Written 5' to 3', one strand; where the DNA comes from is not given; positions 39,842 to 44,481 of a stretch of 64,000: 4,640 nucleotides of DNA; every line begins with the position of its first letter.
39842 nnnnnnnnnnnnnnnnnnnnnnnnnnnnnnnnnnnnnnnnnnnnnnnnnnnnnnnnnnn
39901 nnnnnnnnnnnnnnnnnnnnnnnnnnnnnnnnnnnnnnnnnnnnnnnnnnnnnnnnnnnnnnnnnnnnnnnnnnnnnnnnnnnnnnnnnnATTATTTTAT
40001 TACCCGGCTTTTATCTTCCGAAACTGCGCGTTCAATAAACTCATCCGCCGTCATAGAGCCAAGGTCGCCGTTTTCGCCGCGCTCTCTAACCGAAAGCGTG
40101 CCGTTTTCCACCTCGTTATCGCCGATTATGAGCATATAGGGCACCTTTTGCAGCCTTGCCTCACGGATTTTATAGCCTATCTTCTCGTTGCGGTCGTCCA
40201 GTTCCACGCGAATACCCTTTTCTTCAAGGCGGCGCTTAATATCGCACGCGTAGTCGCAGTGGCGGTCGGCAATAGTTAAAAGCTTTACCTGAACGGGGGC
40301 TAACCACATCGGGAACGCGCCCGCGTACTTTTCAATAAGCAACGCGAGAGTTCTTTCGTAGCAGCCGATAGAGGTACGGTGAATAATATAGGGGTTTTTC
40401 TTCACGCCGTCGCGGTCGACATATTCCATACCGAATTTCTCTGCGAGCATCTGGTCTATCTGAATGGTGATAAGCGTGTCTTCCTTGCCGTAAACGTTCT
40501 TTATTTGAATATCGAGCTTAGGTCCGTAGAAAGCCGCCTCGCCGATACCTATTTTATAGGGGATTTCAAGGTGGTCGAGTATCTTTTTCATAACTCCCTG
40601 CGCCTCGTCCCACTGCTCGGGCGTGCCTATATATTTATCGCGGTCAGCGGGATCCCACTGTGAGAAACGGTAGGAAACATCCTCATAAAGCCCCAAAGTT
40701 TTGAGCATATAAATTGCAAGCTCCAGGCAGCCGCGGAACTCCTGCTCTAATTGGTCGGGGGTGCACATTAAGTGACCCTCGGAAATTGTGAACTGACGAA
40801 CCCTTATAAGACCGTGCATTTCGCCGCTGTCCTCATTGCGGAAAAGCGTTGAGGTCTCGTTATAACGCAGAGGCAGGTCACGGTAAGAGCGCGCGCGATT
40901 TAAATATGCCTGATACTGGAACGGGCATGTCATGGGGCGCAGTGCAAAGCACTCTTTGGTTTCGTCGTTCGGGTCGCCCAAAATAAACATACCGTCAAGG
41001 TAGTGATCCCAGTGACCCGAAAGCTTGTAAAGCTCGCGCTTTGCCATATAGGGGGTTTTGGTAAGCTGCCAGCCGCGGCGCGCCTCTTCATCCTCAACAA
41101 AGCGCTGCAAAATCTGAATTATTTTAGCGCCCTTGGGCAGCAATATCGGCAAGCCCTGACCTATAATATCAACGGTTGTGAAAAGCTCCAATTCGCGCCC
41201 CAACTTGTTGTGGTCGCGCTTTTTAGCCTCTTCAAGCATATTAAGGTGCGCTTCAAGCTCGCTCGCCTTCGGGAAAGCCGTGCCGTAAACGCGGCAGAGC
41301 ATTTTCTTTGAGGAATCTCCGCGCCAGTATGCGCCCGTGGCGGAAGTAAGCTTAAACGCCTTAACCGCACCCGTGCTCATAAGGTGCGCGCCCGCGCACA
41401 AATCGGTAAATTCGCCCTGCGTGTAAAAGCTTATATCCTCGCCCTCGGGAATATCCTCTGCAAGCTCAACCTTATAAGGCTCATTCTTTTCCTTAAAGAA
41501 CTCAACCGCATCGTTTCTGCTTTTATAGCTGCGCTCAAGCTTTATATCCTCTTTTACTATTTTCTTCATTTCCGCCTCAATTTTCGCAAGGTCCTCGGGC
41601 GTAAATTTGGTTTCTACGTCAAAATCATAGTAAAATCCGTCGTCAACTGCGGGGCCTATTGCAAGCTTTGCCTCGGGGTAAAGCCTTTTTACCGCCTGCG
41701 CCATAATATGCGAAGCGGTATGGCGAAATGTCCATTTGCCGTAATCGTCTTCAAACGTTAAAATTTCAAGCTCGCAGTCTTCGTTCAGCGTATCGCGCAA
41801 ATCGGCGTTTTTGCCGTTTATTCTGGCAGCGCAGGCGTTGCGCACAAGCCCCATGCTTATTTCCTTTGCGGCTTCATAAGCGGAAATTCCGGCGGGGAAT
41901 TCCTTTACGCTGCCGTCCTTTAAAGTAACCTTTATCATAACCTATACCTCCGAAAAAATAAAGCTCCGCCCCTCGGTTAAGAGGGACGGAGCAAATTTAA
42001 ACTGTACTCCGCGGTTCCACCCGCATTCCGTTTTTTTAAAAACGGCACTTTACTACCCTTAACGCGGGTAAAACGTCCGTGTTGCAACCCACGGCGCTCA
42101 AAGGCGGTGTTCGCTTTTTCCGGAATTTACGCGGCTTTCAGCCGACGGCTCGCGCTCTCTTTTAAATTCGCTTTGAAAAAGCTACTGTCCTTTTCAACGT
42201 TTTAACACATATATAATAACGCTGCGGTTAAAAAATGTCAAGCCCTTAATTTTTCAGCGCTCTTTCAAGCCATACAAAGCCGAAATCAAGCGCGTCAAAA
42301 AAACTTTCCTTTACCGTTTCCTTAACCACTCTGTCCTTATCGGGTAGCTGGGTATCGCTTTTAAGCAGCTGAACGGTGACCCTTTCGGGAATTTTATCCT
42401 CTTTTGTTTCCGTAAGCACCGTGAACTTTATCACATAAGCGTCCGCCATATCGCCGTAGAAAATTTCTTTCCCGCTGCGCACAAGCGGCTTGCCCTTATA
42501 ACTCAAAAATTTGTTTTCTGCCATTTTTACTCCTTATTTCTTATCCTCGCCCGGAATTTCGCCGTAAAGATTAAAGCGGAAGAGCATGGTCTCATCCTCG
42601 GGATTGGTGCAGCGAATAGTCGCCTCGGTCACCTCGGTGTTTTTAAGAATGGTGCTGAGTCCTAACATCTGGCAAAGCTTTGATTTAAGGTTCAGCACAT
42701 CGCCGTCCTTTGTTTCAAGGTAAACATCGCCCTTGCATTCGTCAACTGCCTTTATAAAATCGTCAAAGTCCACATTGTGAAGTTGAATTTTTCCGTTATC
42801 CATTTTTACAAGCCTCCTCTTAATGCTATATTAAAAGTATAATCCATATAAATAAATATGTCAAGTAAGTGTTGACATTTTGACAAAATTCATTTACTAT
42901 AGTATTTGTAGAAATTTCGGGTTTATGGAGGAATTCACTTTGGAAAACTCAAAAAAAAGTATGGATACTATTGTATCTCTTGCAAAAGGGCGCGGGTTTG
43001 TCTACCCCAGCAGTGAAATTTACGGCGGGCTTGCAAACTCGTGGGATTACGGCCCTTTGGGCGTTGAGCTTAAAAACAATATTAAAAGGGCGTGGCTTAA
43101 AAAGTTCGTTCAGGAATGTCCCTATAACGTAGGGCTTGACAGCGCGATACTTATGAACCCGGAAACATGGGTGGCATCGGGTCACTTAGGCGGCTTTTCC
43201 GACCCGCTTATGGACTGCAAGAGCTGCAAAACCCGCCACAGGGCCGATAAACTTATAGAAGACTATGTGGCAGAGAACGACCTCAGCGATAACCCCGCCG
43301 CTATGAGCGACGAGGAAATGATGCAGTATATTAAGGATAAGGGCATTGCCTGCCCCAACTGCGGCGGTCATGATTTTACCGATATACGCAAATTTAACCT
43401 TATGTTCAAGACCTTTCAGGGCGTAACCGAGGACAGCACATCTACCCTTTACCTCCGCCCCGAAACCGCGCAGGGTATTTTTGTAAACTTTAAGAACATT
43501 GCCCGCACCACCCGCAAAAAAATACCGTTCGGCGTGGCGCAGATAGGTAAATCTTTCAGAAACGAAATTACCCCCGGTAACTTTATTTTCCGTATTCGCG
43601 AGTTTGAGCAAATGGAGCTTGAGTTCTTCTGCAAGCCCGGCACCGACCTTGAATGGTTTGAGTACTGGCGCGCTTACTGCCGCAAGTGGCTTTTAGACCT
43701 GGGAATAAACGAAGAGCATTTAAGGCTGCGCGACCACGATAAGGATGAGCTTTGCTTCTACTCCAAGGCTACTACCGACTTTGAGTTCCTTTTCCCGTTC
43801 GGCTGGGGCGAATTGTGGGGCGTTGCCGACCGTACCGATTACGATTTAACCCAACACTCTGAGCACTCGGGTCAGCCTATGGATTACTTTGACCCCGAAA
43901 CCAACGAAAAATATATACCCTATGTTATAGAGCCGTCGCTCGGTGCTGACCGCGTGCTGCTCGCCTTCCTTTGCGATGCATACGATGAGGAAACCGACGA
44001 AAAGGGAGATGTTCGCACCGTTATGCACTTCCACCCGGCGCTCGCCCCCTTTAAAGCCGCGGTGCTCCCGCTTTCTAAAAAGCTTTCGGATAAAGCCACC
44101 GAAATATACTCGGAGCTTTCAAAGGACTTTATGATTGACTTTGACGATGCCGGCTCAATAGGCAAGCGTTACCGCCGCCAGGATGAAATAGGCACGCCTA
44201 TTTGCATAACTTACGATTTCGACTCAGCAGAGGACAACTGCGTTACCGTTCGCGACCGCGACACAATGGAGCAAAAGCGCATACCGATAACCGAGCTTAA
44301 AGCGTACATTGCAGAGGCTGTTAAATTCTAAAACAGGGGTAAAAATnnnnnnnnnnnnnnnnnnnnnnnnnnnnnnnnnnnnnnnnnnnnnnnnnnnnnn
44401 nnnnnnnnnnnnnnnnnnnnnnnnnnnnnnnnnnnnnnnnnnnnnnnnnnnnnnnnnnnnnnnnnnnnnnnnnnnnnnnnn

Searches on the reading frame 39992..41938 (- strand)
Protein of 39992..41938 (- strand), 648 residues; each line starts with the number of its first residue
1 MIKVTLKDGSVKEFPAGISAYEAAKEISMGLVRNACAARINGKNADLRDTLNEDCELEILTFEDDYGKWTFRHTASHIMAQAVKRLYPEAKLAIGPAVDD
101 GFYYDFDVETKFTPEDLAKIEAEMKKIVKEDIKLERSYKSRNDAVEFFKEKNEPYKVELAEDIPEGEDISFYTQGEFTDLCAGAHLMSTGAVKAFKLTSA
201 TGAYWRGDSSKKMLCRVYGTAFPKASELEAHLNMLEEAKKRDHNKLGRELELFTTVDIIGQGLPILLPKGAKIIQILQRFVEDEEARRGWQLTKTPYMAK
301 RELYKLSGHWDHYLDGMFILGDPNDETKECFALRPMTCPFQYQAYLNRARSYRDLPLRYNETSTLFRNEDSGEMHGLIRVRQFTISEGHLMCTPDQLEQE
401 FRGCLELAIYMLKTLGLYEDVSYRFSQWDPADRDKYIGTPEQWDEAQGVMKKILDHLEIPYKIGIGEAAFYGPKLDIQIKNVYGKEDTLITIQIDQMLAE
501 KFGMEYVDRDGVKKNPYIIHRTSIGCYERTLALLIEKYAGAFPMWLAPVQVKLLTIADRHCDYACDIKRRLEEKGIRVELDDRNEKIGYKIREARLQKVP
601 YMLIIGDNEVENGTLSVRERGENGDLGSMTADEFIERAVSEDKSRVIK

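Call 90: search_protein_families(library=pfam, proteins=[window:39992-41938:-], max_evalue=0.00001)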
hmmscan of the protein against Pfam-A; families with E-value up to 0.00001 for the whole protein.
window:39992-41938:- (648 aa): 4 families
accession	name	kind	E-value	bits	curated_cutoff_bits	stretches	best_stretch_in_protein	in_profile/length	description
PF00587.30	tRNA-synt_2b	-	1.1e-37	130.3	29.3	1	325-538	5-179/179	tRNA synthetase class II core domain (G, H, P, S and T)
PF03129.25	HGTP_anticodon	-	2.1e-24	85.9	21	1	550-637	1-90/94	Anticodon binding domain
PF02824.27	TGS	-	6.9e-15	55.3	22.2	1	2-61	1-60/60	TGS domain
PF07973.19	tRNA_SAD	-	6.8e-13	48.8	24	1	169-218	1-44/44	Threonyl and Alanyl tRNA synthetase second additional domain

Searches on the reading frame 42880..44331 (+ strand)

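Call 90: search_protein_families(library=pfam, proteins=[window:42880-44331:+], max_evalue=0.00001)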
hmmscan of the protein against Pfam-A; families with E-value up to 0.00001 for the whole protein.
window:42880-44331:+ (483 aa): 2 families
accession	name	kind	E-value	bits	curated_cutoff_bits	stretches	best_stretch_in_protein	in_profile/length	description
PF03129.25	HGTP_anticodon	-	1.7e-22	79.8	21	1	392-479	1-93/94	Anticodon binding domain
PF00587.30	tRNA-synt_2b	-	8.8e-14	52.4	29.3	1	184-364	5-176/179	tRNA synthetase class II core domain (G, H, P, S and T)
